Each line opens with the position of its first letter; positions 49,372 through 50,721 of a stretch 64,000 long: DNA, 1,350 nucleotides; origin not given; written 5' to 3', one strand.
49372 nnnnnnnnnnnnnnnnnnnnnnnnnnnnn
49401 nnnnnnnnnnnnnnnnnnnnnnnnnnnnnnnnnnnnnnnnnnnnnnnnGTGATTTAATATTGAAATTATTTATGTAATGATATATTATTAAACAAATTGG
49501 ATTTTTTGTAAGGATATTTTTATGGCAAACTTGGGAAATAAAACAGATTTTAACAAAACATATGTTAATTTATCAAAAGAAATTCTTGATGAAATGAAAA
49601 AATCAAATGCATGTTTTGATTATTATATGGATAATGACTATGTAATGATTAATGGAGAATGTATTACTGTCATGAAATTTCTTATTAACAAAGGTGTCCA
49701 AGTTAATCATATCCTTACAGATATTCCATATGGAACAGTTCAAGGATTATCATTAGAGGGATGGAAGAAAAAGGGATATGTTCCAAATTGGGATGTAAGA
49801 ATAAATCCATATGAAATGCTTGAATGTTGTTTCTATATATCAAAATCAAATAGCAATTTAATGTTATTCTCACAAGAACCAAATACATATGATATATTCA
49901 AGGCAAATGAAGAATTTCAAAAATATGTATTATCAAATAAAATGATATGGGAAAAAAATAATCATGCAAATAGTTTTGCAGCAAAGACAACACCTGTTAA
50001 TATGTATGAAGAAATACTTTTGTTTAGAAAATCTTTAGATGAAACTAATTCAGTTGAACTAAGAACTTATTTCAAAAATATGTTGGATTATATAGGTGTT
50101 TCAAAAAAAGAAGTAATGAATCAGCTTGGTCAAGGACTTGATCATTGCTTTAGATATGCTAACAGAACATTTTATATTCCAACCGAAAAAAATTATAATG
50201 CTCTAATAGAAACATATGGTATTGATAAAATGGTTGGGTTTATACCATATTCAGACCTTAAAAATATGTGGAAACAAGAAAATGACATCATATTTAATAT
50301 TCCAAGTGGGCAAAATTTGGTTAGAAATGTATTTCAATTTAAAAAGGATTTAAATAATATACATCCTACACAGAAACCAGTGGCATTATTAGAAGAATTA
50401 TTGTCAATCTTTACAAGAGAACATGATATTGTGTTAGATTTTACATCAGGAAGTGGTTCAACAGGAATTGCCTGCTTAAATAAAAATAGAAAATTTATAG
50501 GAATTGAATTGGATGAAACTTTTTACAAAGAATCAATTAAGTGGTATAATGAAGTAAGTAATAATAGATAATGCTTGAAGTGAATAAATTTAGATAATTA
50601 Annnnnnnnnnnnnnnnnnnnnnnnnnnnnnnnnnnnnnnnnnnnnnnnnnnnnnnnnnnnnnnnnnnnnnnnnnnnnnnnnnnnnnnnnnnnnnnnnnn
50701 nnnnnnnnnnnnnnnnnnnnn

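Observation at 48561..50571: Candidate phage-borne Type II R-M pair: PD-(D/E)xK zinc-ribbon nuclease plus beta-class MTase with atypical DIPY motif IV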

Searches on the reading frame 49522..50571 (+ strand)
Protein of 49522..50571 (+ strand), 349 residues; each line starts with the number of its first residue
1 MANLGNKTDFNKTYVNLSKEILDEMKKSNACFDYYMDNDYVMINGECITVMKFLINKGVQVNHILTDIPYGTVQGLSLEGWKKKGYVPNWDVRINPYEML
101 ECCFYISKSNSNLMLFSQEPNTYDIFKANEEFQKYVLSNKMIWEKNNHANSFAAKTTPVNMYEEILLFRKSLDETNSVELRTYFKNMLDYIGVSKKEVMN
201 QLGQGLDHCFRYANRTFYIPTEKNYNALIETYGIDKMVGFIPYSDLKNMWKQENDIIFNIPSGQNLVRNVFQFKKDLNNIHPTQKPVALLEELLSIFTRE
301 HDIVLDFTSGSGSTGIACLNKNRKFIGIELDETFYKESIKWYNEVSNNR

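Call 3: search_protein_families(library=pfam, proteins=[window:49522-50571:+], max_evalue=0.1)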
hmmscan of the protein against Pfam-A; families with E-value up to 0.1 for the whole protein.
window:49522-50571:+ (349 aa): 1 family
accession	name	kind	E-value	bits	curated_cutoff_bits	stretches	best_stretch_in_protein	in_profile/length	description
PF01555.25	N6_N4_Mtase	-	6.4e-32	111.7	26.7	1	61-338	1-219/221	DNA methylase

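Call 4: search_protein_families(library=phrogs, proteins=[window:49522-50571:+], max_evalue=0.01)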
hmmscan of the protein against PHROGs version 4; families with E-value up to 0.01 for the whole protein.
window:49522-50571:+ (349 aa): 13 families
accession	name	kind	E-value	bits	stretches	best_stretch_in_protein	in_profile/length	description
phrog_67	-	other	8.5e-48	164.9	1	33-347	117-348/743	DNA methyltransferase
phrog_18293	-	other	1.1e-28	100.5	1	248-341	12-106/119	methyltransferase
phrog_498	-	other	2.9e-21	76.6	1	34-345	195-423/633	DNA methyltransferase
phrog_3008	-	other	3.8e-21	76.5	1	273-336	142-205/244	DNA methyltransferase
phrog_8769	-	other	4.1e-12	46.8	1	298-335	9-46/71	methyltransferase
phrog_23148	-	unknown function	7.7e-12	46.6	1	274-335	78-139/165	-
phrog_6952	-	other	8.3e-12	46.3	1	279-341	112-174/181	DNA methyltransferase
phrog_12862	-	unknown function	1.8e-10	41.9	1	40-185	3-121/149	-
phrog_23085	-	unknown function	1.5e-09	38.7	1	274-348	38-111/138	-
phrog_6025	-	other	7.9e-07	29.9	1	39-151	11-116/192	DNA methyltransferase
phrog_16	-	DNA, RNA and nucleotide metabolism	3.6e-05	23.1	1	287-346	854-913/986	DNA helicase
phrog_5741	-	unknown function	0.0026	19.5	1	16-80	33-96/104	-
phrog_23224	-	other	0.004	17.5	0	270-339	218-289/305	DNA methyltransferase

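Call 9: search_protein_families(library=ncbifam, proteins=[window:49522-50571:+], max_evalue=1)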
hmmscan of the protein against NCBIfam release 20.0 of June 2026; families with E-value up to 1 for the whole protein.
window:49522-50571:+ (349 aa): 3 families
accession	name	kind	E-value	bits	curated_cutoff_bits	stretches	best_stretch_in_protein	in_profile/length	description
NF010253.0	PRK13699.1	subfamily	8.5e-18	64.8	244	1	264-341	127-204/226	DNA methyltransferase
NF008572.0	PRK11524.1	equivalog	5.8e-17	61.7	292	2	275-340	189-254/294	adenine-specific DNA-methyltransferase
NF050803.1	DnaMtaseCcrMCaul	equivalog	2.8e-15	56.1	830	1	254-345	164-250/350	adenine-specific DNA-methyltransferase CcrM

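Call 10: search_protein_families(library=padloc, proteins=[window:49522-50571:+], max_evalue=1)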
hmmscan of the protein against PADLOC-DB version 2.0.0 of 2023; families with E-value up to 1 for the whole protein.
window:49522-50571:+ (349 aa): 53 families (the best 25 are shown)
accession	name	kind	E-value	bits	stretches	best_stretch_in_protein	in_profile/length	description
PDLC03371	MTase_II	-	4.8e-32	109.5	1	35-346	6-256/260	Type II methyltransferase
PDLC03251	MTase_II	-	5.2e-31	106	1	42-340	7-264/282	Type II methyltransferase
PDLC03228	MTase_II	-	1.1e-20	72.4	2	265-337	128-200/227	Type II methyltransferase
PDLC03265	MTase_II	-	3.4e-20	70.7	1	34-336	19-322/333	Type II methyltransferase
PDLC03299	MTase_II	-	5.4e-20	70.1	2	274-336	189-251/296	Type II methyltransferase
PDLC03216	MTase_II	-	1.3e-17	61.8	2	275-344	188-257/364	Type II methyltransferase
PDLC03738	oMTase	-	2.8e-16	57.2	2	254-338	182-261/376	orphan methyltransferase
PDLC03308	MTase_II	-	3.3e-16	57.3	2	278-339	330-391/419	Type II methyltransferase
PDLC03279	MTase_II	-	8.1e-15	52.1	1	279-341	521-583/587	Type II methyltransferase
PDLC03387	MTase_II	-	2.6e-13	47.8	1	134-340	139-273/289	Type II methyltransferase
PDLC03305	MTase_II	-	1.5e-12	45.6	1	258-348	160-248/513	Type II methyltransferase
PDLC03241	MTase_II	-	6.9e-12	43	1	270-342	361-433/447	Type II methyltransferase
PDLC03353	MTase_II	-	1.4e-11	42.4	1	266-335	171-243/260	Type II methyltransferase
PDLC03229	MTase_II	-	3.2e-11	40.7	1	269-345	326-403/436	Type II methyltransferase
PDLC03386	MTase_II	-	4e-11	41.1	1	271-341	80-150/171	Type II methyltransferase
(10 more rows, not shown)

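Call 22: find_homologous_proteins(query=window:49522-50571:+, max_evalue=1e-10)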
Query window:49522-50571:+ (349 aa): 7803 proteins with E <= 1e-10 among 8000 candidates; the best 120 are listed.
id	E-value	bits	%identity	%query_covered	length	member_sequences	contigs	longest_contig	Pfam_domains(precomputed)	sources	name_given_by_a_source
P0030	9.5e-236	799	100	100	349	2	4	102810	PF01555.25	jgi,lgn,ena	-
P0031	6.8e-200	681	86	98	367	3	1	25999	PF01555.25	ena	-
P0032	5.0e-186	636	81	94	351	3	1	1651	PF01555.25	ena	-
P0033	8.9e-163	559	70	97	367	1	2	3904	PF01555.25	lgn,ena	-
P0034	6.8e-160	550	69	97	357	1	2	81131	PF01555.25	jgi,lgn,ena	-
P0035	5.7e-158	543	67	98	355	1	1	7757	PF01555.25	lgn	-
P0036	7.0e-156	537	69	97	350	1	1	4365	PF01555.25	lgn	-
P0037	4.6e-154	531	67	97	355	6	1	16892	PF01555.25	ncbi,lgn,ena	-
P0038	2.3e-153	528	68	98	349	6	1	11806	PF01555.25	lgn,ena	-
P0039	1.1e-151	523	66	98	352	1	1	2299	PF01555.25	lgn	-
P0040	1.1e-149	516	66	97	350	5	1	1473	PF01555.25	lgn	-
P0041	1.3e-149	516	65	97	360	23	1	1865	PF01555.25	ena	-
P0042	1.8e-149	515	64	97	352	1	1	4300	PF01555.25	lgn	-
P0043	8.3e-149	513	64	98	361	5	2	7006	PF01555.25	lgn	-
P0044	4.9e-148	511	64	98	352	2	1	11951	PF01555.25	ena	-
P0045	1.1e-147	510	64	97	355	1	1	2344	PF01555.25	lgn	-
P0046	3.0e-147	508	63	98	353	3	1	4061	PF01555.25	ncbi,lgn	-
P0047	6.3e-147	507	65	97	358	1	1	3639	PF01555.25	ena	-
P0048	1.5e-146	506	65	97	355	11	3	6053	PF01555.25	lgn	-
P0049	4.3e-146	504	64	97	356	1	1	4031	PF01555.25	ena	-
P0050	7.8e-146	504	64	97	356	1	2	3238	PF01555.25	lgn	-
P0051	9.8e-146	503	64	97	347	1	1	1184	PF01555.25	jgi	jgi:site-specific DNA-methyltransferase (adenine-specific)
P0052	4.2e-145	501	62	98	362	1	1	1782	PF01555.25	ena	-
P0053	6.1e-145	501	64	97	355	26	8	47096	PF01555.25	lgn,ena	-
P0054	8.1e-145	500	63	98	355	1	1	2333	PF01555.25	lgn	-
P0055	7.3e-144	497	63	96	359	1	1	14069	PF01555.25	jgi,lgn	-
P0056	1.8e-143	496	62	97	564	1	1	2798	PF00717.29,PF01726.23,PF01555.25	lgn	-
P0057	2.6e-143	495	62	97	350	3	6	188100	PF01555.25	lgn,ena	-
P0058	2.7e-143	495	63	97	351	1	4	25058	PF01555.25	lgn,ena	-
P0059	4.6e-143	494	64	97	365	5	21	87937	PF01555.25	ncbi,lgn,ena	-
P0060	5.2e-143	494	61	97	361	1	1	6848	PF01555.25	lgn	-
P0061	6.9e-143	494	63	97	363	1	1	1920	PF01555.25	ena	-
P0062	7.5e-143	494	64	97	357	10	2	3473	PF01555.25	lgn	-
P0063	4.2e-142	491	63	97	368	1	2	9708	PF01555.25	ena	-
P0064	6.5e-142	491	63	96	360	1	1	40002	PF01555.25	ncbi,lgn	-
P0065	6.8e-142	491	61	98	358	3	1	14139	PF01555.25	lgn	-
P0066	7.2e-142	490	63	97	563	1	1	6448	PF00717.29,PF01726.23,PF01555.25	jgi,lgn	jgi:site-specific DNA-methyltransferase (adenine-specific)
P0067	8.2e-142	490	65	96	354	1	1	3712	PF01555.25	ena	-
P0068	9.9e-142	490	60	98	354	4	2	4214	PF01555.25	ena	-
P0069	1.1e-141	490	61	97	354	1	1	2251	PF01555.25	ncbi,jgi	jgi:DNA modification methylase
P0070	1.2e-141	490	64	97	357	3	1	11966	PF01555.25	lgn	-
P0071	1.9e-141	489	63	97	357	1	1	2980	PF01555.25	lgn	-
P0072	1.2e-140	487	61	99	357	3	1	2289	PF01555.25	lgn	-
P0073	1.6e-140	486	63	98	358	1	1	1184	PF01555.25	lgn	-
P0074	2.0e-140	486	62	97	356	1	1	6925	PF01555.25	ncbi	-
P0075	4.3e-140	485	64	97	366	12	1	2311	PF01555.25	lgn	-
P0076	7.0e-140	484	60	97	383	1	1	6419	PF01555.25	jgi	jgi:site-specific DNA-methyltransferase (adenine-specific)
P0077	9.8e-140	483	60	98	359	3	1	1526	PF01555.25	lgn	-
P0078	1.0e-139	483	62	97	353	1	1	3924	PF01555.25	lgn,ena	-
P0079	1.3e-139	483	61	97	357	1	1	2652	PF01555.25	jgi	jgi:site-specific DNA-methyltransferase (adenine-specific)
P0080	3.6e-139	482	61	97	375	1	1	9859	PF01555.25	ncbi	-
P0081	4.4e-139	481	62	96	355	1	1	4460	PF01555.25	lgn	-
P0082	4.6e-139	481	61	97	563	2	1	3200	PF00717.29,PF01726.23,PF01555.25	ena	-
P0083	5.7e-139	481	62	98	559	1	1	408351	PF13412.13,PF00717.29,PF13545.13,PF01325.26,PF01726.23,PF01555.25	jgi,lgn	jgi:site-specific DNA-methyltransferase (adenine-specific)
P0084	6.0e-139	481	60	99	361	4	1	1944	PF01555.25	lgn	-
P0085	1.4e-138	480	62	98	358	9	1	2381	PF01555.25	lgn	-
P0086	1.8e-138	479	61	96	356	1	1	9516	PF01555.25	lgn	-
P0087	3.3e-138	478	61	97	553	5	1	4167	PF13412.13,PF13730.13,PF00717.29,PF12802.14,PF01726.23,PF01555.25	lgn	-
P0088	1.0e-137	477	61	97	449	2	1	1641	PF00717.29,PF01555.25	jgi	jgi:site-specific DNA-methyltransferase (adenine-specific)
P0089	3.1e-137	475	61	97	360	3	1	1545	PF01555.25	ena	-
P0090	8.3e-137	474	65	92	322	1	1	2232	PF01555.25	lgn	-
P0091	1.6e-136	473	61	97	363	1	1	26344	PF01555.25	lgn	-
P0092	2.5e-135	469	59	99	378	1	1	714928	PF01555.25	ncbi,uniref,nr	ncbi:site-specific DNA-methyltransferase [Mycoplasma sp. 888]|uniref:DNA-methyltransferase n=1 Tax=M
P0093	1.5e-134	466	60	97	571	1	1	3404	PF00717.29,PF01726.23,PF01555.25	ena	-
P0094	6.4e-134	464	60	98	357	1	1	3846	PF01555.25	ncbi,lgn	-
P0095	1.2e-133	463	59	99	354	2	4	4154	PF01555.25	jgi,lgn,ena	jgi:site-specific DNA-methyltransferase (adenine-specific)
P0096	1.4e-133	463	58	99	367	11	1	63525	PF01555.25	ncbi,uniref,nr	ncbi:site-specific DNA-methyltransferase [Metamycoplasma hyosynoviae]|uniref:DNA-methyltransferase n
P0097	2.9e-133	462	60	97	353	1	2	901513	PF01555.25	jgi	jgi:DNA modification methylase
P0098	6.2e-132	458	60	98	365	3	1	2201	PF01555.25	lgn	-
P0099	1.2e-131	457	60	97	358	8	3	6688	PF01555.25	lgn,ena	-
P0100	1.5e-131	457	60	97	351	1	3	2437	PF01555.25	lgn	-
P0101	2.2e-130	453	58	97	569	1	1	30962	PF00717.29,PF01726.23,PF01555.25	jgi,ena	-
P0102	2.4e-130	453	57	97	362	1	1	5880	PF01555.25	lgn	-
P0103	7.0e-130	451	66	84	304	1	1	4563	PF01555.25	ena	-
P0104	7.6e-130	451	58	98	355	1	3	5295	PF01555.25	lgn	-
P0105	1.5e-129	450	58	97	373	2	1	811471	PF01555.25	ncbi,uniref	ncbi:DNA-methyltransferase [Mycoplasmopsis lipophila]|uniref:DNA-methyltransferase n=1 Tax=Mycoplasm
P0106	4.7e-129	448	60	91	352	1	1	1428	PF01555.25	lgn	-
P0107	3.1e-128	446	57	99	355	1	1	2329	PF01555.25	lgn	-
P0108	6.0e-127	441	57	97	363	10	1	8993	PF01555.25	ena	-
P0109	1.0e-123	431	54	97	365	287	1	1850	PF01555.25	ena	-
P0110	2.5e-123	429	55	97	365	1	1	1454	PF01555.25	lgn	-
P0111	6.6e-123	428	54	96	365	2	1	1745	PF01555.25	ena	-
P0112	6.9e-120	418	52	98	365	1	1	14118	PF01555.25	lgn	-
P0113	2.0e-119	417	56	97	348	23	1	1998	PF01555.25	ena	-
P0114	1.8e-108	381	69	70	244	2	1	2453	PF01555.25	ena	-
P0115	8.0e-100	352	64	70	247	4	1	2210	PF01555.25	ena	-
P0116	2.8e-96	341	68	62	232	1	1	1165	PF01555.25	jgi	jgi:site-specific DNA-methyltransferase (adenine-specific)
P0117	1.9e-95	338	64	65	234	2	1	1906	PF01555.25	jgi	jgi:site-specific DNA-methyltransferase (adenine-specific)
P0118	1.7e-90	322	68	58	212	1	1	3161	PF01555.25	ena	-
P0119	7.6e-79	283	45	88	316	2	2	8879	PF01555.25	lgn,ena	-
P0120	2.7e-75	272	45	87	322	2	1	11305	PF01555.25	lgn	-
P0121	3.8e-72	261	62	53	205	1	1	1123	PF01555.25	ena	-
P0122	4.6e-72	261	43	85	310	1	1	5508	PF01555.25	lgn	-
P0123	1.3e-71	260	45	85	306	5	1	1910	PF01555.25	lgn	-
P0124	2.7e-71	258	44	85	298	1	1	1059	PF01555.25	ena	-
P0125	3.3e-71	258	42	84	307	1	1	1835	PF01555.25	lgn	-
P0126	4.3e-71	258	43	84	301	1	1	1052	PF01555.25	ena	-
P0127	1.2e-70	256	42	87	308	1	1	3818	PF01555.25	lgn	-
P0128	1.7e-70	256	44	87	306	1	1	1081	PF01555.25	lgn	-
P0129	1.8e-70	256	41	87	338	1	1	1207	PF01555.25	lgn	-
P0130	2.0e-70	256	43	85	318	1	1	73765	PF01555.25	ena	-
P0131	2.1e-70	255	40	88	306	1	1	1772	PF01555.25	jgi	-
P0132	6.3e-70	254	42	87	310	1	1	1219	PF01555.25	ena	-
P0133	1.3e-69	253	41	85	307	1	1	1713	PF13847.13,PF01555.25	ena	-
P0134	1.5e-69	253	43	84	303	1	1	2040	PF01555.25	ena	-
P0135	1.6e-69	253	41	89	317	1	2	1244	PF01555.25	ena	-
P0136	2.0e-69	252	43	85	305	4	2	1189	PF01555.25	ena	-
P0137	2.2e-69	252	42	84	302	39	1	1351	PF01555.25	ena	-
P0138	2.3e-69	252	42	84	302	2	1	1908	PF01555.25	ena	-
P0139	2.4e-69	252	42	86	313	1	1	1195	PF01555.25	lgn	-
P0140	2.5e-69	252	42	89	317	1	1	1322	PF01555.25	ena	-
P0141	3.0e-69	252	42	84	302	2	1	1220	PF01555.25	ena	-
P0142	3.4e-69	252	43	84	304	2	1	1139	PF01555.25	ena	-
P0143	4.5e-69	251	44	84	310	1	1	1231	PF01555.25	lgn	-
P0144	5.3e-69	251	42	85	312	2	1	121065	PF01555.25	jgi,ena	jgi:site-specific DNA-methyltransferase (adenine-specific)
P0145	8.1e-69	250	42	84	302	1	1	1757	PF01555.25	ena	-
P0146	9.6e-69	250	42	84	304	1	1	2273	PF01555.25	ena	-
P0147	9.7e-69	250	44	79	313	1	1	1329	PF01555.25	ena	-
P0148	1.1e-68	250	41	88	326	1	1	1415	PF01555.25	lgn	-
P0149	1.1e-68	250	43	84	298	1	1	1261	PF01555.25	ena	-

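Call 36: search_solved_structures(query=window:49522-50571:+, max_evalue=0.001, show_alignments=2)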
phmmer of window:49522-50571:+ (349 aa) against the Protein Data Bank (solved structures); distinct sequences matched with E-value up to 0.001: 11.
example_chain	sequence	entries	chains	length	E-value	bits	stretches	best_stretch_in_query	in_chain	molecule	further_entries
5hfj_A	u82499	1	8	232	2.6e-15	59.5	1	256-340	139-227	Adenine specific DNA methyltransferase (DpnA)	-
5hek_A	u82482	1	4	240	2.7e-15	59.4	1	256-340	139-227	Adenine specific DNA methyltransferase (DpnA)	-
6pbd_A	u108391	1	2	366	6.2e-10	41.8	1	277-335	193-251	Modification methylase CcrMI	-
9c3u_A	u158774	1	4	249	2.2e-06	30.1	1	281-334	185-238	Methyltransferase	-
8urk_A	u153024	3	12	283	2.6e-06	29.9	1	281-335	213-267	Methyltransferase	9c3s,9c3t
1eg2_A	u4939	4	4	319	1.7e-05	27.2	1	281-331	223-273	MODIFICATION METHYLASE RSRI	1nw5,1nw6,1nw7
1nw8_A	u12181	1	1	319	1.7e-05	27.2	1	281-331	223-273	MODIFICATION METHYLASE RSRI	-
8s9m_A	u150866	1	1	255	4.4e-05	25.8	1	271-336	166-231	DNA cytosine-N4 methyltransferase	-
1g60_A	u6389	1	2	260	4.9e-05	25.7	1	277-338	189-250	Adenine-specific Methyltransferase MboIIA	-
8s9n_A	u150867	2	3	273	5.1e-05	25.6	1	271-336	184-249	DNA cytosine-N4 methyltransferase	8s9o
4zcf_A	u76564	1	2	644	0.00048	22.4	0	277-334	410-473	Restriction endonuclease EcoP15I, modification subunit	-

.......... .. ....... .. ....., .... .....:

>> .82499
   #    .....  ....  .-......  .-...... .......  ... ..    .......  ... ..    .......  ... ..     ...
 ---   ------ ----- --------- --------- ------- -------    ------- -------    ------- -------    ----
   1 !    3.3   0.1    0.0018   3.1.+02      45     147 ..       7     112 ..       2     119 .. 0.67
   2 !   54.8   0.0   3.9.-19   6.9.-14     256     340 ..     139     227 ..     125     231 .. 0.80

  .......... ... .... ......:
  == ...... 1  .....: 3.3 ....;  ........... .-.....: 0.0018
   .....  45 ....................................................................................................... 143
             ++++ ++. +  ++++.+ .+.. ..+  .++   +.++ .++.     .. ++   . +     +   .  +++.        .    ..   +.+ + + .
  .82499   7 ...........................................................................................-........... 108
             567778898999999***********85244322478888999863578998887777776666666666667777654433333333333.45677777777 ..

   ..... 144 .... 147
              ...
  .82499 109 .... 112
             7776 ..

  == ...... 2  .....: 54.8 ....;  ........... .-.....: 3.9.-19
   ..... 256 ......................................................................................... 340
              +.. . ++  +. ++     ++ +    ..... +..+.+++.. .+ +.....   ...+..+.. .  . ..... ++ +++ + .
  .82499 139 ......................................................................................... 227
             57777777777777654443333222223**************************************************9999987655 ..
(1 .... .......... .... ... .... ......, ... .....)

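Call 38: find_encoding_contigs(protein=P0031, flank=8000, max_places=2)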
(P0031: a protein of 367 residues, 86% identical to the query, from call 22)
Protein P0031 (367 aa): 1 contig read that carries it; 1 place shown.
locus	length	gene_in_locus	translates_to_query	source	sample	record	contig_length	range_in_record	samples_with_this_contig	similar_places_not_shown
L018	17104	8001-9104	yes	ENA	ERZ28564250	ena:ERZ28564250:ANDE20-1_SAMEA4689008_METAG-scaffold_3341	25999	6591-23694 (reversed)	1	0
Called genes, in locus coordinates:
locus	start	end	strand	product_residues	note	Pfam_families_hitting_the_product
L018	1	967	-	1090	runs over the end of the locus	?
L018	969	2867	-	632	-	-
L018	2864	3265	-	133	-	-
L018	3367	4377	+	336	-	PF00149:Metallophos (faint)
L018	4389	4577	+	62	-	-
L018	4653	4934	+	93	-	-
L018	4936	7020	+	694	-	PF01653:DNA_ligase_aden, PF03120:OB_DNA_ligase, PF00533:BRCT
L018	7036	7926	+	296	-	PF09567:RE_MamI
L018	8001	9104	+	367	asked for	PF01555:N6_N4_Mtase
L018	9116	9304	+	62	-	-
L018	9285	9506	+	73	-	-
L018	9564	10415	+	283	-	PF00478:IMPDH, PF13403:Hint_2 (weak)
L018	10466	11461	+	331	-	-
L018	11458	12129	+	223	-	PF01070:FMN_dh (faint), PF00478:IMPDH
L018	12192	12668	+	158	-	-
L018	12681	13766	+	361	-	PF00438:S-AdoMet_synt_N, PF02772:S-AdoMet_synt_M, PF02773:S-AdoMet_synt_C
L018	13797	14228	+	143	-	PF00364:Biotin_lipoyl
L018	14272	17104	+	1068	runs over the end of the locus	PF14528:LAGLIDADG_3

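Call 39: find_encoding_contigs(protein=P0034, flank=8000, max_places=2)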
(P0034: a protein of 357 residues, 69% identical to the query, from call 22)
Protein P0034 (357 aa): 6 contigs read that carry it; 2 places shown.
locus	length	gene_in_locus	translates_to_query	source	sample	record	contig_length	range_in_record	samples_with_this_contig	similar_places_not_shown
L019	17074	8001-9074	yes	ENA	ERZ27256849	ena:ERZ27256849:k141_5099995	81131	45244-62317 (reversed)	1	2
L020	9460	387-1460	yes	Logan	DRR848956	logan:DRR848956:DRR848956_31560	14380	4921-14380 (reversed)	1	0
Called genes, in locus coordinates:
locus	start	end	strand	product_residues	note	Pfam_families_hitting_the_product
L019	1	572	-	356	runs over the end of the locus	PF14281:PDDEXK_4 (weak)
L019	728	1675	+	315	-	PF13280:WYL, PF25583:WCX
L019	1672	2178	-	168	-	PF00929:RNase_T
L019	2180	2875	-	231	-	-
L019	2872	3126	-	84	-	-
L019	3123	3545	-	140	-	-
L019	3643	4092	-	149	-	PF00583:Acetyltransf_1, PF13527:Acetyltransf_9 (weak), PF13508:Acetyltransf_7 (weak)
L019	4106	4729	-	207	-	PF00302:CAT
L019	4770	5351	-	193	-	PF25087:GMPPB_C (faint), PF00132:Hexapep, PF14602:Hexapep_2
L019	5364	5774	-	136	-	PF01451:LMWPc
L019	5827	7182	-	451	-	PF09903:DUF2130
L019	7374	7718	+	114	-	PF01187:MIF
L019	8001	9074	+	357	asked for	PF01555:N6_N4_Mtase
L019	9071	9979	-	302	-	PF09567:RE_MamI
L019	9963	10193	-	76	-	PF13560:HTH_31, PF12844:HTH_19, PF01381:HTH_3, PF13443:HTH_26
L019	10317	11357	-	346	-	PF04237:YjbR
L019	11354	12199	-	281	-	PF03747:ADP_ribosyl_GH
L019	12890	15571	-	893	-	PF01326:PPDK_N, PF00391:PEP-utilizers, PF02896:PEP-utilizers_C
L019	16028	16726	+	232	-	PF02666:PS_Dcarbxylase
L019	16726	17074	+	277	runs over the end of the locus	PF01066:CDP-OH_P_transf, PF08009:CDP-OH_P_tran_2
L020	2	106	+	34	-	?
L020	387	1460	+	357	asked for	PF01555:N6_N4_Mtase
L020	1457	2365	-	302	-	PF09567:RE_MamI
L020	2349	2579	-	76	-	PF13560:HTH_31, PF12844:HTH_19, PF01381:HTH_3, PF13443:HTH_26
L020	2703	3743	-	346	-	PF04237:YjbR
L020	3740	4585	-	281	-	PF03747:ADP_ribosyl_GH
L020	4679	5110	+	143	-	PF02554:CstA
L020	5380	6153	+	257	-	PF03796:DnaB_C, PF13481:AAA_25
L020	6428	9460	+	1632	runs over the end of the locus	PF02415:Chlam_PMP (faint)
